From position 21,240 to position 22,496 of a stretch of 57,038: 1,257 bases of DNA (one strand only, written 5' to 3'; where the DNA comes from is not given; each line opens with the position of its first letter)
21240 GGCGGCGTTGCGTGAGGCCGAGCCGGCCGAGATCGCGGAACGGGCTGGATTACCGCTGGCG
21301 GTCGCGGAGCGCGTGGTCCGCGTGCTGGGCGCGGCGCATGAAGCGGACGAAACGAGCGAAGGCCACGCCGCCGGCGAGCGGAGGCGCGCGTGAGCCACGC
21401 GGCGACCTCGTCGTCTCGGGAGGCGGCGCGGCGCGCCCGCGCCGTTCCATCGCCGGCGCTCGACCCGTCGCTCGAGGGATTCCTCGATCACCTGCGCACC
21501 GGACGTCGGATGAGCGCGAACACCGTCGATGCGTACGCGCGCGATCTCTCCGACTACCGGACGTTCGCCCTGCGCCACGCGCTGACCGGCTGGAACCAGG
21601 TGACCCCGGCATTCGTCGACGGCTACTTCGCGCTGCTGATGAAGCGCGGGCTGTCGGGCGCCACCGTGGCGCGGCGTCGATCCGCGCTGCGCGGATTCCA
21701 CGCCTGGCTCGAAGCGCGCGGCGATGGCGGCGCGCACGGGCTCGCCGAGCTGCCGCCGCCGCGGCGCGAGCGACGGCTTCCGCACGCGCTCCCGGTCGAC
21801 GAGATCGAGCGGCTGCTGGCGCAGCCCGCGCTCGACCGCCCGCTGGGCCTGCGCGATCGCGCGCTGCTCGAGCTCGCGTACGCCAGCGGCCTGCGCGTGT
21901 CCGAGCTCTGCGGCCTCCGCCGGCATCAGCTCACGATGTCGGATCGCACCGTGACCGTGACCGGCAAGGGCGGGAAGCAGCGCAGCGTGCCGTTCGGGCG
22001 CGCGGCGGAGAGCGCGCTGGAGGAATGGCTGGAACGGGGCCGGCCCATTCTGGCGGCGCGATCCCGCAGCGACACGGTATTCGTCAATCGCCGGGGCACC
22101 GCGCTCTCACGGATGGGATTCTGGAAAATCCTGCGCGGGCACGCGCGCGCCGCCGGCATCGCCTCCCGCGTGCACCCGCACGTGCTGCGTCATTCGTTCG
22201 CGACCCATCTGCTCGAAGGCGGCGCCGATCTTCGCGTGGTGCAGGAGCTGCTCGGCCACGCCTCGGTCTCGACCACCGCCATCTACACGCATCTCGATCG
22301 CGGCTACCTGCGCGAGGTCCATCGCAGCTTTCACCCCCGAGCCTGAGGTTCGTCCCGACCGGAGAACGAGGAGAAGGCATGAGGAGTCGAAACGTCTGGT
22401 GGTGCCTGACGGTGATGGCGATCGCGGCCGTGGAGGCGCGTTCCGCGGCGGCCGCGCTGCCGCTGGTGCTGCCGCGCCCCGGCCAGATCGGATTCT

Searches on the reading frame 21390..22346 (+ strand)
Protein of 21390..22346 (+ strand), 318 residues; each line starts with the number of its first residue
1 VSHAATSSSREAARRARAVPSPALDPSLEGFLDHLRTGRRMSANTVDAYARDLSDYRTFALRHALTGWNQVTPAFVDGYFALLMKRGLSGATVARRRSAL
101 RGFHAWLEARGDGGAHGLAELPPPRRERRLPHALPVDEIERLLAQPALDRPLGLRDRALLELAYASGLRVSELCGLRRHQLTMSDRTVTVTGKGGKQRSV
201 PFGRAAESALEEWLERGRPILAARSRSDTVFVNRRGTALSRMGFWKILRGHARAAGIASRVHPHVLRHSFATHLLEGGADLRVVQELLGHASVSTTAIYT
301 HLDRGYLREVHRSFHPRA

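Call 9: search_protein_families(library=pfam, proteins=[window:21390-22346:+])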
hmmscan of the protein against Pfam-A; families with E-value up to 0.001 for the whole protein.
window:21390-22346:+ (318 aa): 2 families
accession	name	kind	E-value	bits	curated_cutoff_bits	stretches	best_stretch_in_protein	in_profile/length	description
PF00589.27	Phage_integrase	-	2.2e-52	177.7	27.1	1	134-303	3-169/172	Phage integrase family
PF02899.23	Phage_int_SAM_1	-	2.4e-20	73.1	22.3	1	28-111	1-83/83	Phage integrase, N-terminal SAM-like domain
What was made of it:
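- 21390..22346 (+): XerD-like tyrosine recombinase (318 aa), directly after uvrC and 9.05 kb from the site. Pfam Phage_integrase plus Phage_int_SAM_1 (call 9).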

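Call 11: search_protein_families(library=ncbifam, proteins=[window:21390-22346:+])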
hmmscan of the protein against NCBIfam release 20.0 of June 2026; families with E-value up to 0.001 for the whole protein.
window:21390-22346:+ (318 aa): 11 families
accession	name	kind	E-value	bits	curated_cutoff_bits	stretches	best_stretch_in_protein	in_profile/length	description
NF001399.0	PRK00283.1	subfamily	3.2e-99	331.9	279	1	26-318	7-299/300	tyrosine recombinase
TIGR02225.1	recomb_XerD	equivalog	3.4e-96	322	329.6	1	30-318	2-290/290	site-specific tyrosine recombinase XerD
TIGR02224.1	recomb_XerC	equivalog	6.3e-93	311.4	335.15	1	30-318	2-293/295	tyrosine recombinase XerC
NF040815.2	recomb_XerA_Arch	equivalog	2.6e-58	197.6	220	1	30-310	2-262/263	site-specific tyrosine recombinase/integron integrase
NF002331.0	PRK01287.1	subfamily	1.5e-55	188.7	371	1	21-316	23-326/365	site-specific tyrosine recombinase XerC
TIGR02249.1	integrase_gron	subfamily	5e-33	114.8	265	2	246-302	244-300/315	integron integrase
NF003462.0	PRK05084.1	equivalog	2.2e-27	95.8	267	1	155-308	196-350/360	tyrosine recombinase XerS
NF007371.0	PRK09871.1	subfamily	5.6e-25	88.1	222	1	148-301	20-173/198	tyrosine-type DNA invertase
NF011946.0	PRK15417.1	equivalog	7.4e-23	81.2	435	2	243-302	256-315/337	integron integrase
NF007370.0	PRK09870.1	subfamily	1.3e-22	80.4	221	1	136-306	15-183/200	tyrosine-type DNA invertase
NF040693.1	recomb_GmtY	equivalog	8.9e-06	25.2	340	0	262-303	392-433/441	gamma-mobile-trio recombinase GmtY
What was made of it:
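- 21390..22346 (+): TIGR02225 XerD scores 322, just under its cutoff of 329.6, against 311 for the XerC model (call 11).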

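Call 30: search_solved_structures(query=window:21390-22346:+, show_alignments=2, max_evalue=1e-20)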
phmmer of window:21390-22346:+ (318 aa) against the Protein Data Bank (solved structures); distinct sequences matched with E-value up to 1e-20: 7.
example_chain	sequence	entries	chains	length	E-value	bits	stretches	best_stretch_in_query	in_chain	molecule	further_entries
1a0p_A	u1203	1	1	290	1.7e-57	198.2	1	28-312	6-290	SITE-SPECIFIC RECOMBINASE XERD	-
5dcf_A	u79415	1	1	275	3.2e-51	177.6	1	137-318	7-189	Tyrosine recombinase XerD,DNA translocase FtsK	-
9i5v_14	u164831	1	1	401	5e-40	140.9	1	27-318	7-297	Ribosome-associated translation inhibitor RaiA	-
4a8e_A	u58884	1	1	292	8.3e-34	120.5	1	79-310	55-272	PROBABLE TYROSINE RECOMBINASE XERC-LIKE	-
5hxy_A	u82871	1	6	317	5.1e-33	117.9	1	24-317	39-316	Tyrosine recombinase XerA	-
5jjv_A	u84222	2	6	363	3.7e-22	82.2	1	128-310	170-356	Tyrosine recombinase XerH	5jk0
2a3v_A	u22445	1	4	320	6.3e-22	81.5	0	244-305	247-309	site-specific recombinase IntI4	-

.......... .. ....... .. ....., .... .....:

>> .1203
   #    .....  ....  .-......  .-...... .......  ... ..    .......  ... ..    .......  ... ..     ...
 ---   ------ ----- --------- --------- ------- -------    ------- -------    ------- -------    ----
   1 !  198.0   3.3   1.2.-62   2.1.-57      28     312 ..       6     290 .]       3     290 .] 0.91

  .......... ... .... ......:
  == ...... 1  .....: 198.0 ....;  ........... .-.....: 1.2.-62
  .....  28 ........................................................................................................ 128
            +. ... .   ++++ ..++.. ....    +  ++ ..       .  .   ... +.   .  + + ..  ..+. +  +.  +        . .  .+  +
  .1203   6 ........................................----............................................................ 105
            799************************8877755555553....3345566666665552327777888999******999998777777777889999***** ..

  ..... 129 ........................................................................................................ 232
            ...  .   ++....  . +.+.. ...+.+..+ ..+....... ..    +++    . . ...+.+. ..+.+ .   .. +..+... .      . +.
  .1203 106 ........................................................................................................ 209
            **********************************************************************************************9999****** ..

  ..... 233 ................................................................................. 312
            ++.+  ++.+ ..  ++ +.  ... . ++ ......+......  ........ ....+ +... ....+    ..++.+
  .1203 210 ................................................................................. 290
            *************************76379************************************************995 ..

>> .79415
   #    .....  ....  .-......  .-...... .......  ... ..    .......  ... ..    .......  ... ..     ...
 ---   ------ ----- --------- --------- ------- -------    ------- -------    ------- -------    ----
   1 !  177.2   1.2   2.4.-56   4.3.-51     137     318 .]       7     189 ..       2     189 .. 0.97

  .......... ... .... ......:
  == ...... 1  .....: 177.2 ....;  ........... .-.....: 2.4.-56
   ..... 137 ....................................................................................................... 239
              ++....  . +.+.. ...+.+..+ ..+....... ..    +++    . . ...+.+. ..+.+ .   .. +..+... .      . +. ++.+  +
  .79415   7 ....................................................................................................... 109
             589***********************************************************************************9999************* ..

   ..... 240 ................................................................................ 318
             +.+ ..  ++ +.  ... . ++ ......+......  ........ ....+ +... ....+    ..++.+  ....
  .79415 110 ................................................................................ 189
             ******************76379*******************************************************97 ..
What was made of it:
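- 21390..22346 (+): The best solved relative is E. coli XerD 1A0P (198 bits), with GLR, GKGxK, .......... and LLGH...YTH all aligned and a C-terminal HPRA (call 30).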

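Call 36: find_homologous_proteins(query=window:21390-22346:+, max_evalue=1e-60)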
Query window:21390-22346:+ (318 aa): 2739 proteins with E <= 1e-60 among 8000 candidates; the best 120 are listed.
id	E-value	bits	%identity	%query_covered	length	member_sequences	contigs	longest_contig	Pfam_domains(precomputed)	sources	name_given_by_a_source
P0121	7.6e-204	694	100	100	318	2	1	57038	PF00589.28,PF02899.24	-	-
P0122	1.1e-154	532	81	94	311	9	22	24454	PF00589.28,PF02899.24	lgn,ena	-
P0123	3.8e-143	494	76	95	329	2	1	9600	PF00589.28,PF02899.24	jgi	jgi:integrase/recombinase XerD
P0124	8.4e-143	493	78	93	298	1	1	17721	PF00589.28,PF02899.24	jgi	jgi:integrase/recombinase XerD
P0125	4.2e-140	484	76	94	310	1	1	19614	PF13495.13,PF00589.28,PF02899.24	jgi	jgi:integrase/recombinase XerD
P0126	4.8e-140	484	77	94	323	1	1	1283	PF00589.28,PF02899.24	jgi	jgi:integrase/recombinase XerD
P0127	4.8e-140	484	75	95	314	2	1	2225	PF00589.28,PF02899.24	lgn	-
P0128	8.9e-140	483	76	93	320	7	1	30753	PF00589.28,PF02899.24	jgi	jgi:integrase/recombinase XerD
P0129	2.4e-139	482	74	95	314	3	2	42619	PF00589.28,PF02899.24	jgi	jgi:integrase/recombinase XerD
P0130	5.0e-138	478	74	94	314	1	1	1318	PF13495.13,PF00589.28,PF02899.24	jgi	jgi:integrase/recombinase XerD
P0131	9.5e-138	477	74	96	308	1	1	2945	PF00589.28,PF02899.24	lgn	-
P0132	1.1e-137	476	75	94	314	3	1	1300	PF00589.28,PF02899.24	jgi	-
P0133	2.5e-137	475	74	95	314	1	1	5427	PF00589.28,PF02899.24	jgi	-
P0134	2.6e-137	475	75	93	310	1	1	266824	PF13495.13,PF00589.28,PF02899.24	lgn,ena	-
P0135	1.6e-136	473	74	99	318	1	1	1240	PF00589.28,PF02899.24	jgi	jgi:integrase/recombinase XerD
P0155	9.6e-134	464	74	93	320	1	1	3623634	PF00589.28,PF02899.24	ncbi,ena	-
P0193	1.7e-129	450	71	92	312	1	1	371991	PF00589.28,PF02899.24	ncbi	-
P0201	6.1e-129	448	73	91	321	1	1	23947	PF13495.13,PF00589.28,PF02899.24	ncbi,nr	ncbi:MAG TPA: site-specific tyrosine recombinase [Candidatus Limnocylindria bacterium]|nr:site-speci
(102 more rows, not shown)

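Call 37: find_encoding_contigs(protein=P0155, flank=10000, max_places=2)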
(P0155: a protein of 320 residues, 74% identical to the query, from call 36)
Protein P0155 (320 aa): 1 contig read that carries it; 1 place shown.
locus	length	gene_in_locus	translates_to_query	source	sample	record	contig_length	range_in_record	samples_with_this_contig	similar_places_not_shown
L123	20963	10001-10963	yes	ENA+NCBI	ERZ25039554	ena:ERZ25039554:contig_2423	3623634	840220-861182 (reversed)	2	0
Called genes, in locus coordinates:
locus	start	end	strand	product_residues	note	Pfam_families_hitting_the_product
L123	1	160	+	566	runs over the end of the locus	PF01043:SecA_PP_bind, PF07517:SecA_DEAD, PF21090:P-loop_SecA, PF07516:SecA_SW, PF02810:SEC-C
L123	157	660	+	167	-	PF04361:DUF494 (weak)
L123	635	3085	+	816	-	PF01751:Toprim, PF01131:Topoisom_bac, PF01396:Zn_ribbon_Top1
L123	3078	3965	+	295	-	PF02899:Phage_int_SAM_1, PF00589:Phage_integrase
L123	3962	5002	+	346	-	PF13205:Big_5, PF13620:CarboxypepD_reg (faint)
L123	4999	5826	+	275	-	PF01678:DAP_epimerase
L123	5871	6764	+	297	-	PF00701:DHDPS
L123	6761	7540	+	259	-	PF01113:DapB_N, PF05173:DapB_C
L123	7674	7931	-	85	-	PF01649:Ribosomal_S20p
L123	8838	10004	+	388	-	PF22920:UvrC_RNaseH, PF08459:UvrC_RNaseH_dom, PF14520:HHH_5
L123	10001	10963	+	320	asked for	PF02899:Phage_int_SAM_1, PF00589:Phage_integrase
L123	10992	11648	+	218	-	-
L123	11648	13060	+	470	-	PF00753:Lactamase_B (weak), PF12706:Lactamase_B_2 (faint), PF10996:Beta-Casp, PF07521:RMMBL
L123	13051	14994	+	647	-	PF00176:SNF2-rel_dom, PF00270:DEAD (faint), PF04851:ResIII, PF00271:Helicase_C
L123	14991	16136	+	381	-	-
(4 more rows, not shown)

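Call 38: find_encoding_contigs(protein=P0193, flank=10000, max_places=2)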
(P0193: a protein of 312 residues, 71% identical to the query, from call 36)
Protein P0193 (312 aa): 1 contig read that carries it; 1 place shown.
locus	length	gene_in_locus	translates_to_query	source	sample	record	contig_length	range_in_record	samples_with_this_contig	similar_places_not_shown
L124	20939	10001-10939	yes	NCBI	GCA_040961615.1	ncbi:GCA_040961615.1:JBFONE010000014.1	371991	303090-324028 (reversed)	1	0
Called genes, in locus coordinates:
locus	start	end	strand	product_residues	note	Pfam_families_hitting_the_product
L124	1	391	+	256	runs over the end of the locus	PF01113:DapB_N, PF05173:DapB_C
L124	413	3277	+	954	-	PF13485:Peptidase_MA_2 (faint), PF26550:Tricorn_2nd (faint), PF07676:PD40, PF26549:Tricorn_N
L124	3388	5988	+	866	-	PF13088:BNR_2 (faint), PF04616:Glyco_hydro_43 (faint)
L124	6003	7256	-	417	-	PF08450:SGL (faint), PF01436:NHL (faint), PF24684:Vgb_lyase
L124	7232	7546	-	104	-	-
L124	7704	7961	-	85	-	PF01649:Ribosomal_S20p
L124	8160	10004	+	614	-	PF27096:UvrC_M, PF02151:UVR (weak), PF22920:UvrC_RNaseH, PF08459:UvrC_RNaseH_dom, PF14520:HHH_5 (weak)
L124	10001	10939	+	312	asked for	PF02899:Phage_int_SAM_1, PF00589:Phage_integrase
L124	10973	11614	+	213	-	-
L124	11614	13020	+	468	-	PF00753:Lactamase_B (weak), PF12706:Lactamase_B_2 (faint), PF16661:Lactamase_B_6, PF10996:Beta-Casp, PF07521:RMMBL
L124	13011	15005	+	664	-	PF00270:DEAD (weak), PF04851:ResIII, PF00176:SNF2-rel_dom, PF00271:Helicase_C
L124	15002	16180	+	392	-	-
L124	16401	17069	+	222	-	PF09976:TPR_21 (weak), PF13432:TPR_16 (faint), PF12895:ANAPC3 (faint), PF07719:TPR_2 (faint), PF13424:TPR_12 (faint), PF13428:TPR_14 (faint), PF13174:TPR_6 (faint), PF25575:TPR_BSK1_C (weak), +1 more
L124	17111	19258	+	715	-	PF03065:Glyco_hydro_57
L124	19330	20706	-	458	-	PF00171:Aldedh, PF05893:LuxC (faint)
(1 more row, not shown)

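Call 39: find_encoding_contigs(protein=P0134, flank=10000, max_places=2)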
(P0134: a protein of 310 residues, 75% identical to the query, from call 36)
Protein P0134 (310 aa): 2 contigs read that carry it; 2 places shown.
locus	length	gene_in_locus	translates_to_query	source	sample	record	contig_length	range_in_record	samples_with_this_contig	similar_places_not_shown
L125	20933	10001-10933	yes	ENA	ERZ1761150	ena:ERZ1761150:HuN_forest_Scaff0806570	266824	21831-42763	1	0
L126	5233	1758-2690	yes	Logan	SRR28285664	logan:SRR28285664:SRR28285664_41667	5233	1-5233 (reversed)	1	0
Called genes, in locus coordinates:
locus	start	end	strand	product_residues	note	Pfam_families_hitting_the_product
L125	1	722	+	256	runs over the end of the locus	PF01113:DapB_N, PF05173:DapB_C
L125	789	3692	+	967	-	PF26550:Tricorn_2nd (faint), PF26549:Tricorn_N, PF07676:PD40 (weak), PF26549:Tricorn_N, PF07676:PD40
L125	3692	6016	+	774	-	-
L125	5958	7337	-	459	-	PF24684:Vgb_lyase, PF08450:SGL (faint), PF01436:NHL (faint), PF24684:Vgb_lyase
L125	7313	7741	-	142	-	-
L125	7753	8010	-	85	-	PF01649:Ribosomal_S20p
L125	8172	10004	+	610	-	PF01541:GIY-YIG (weak), PF27096:UvrC_M, PF22920:UvrC_RNaseH, PF08459:UvrC_RNaseH_dom, PF14520:HHH_5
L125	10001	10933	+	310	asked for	PF02899:Phage_int_SAM_1, PF13495:Phage_int_SAM_4 (faint), PF00589:Phage_integrase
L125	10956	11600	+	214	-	-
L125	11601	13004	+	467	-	PF00753:Lactamase_B, PF12706:Lactamase_B_2 (weak), PF10996:Beta-Casp, PF07521:RMMBL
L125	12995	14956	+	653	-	PF04851:ResIII, PF00176:SNF2-rel_dom, PF00270:DEAD (faint), PF00271:Helicase_C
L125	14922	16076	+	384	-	-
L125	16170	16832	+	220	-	PF09976:TPR_21 (weak), PF14559:TPR_19 (faint), PF13428:TPR_14 (faint), PF07719:TPR_2 (faint), PF13174:TPR_6 (faint), PF13432:TPR_16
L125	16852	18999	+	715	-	PF03065:Glyco_hydro_57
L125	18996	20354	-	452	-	PF00171:Aldedh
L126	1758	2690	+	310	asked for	PF02899:Phage_int_SAM_1, PF13495:Phage_int_SAM_4 (faint), PF00589:Phage_integrase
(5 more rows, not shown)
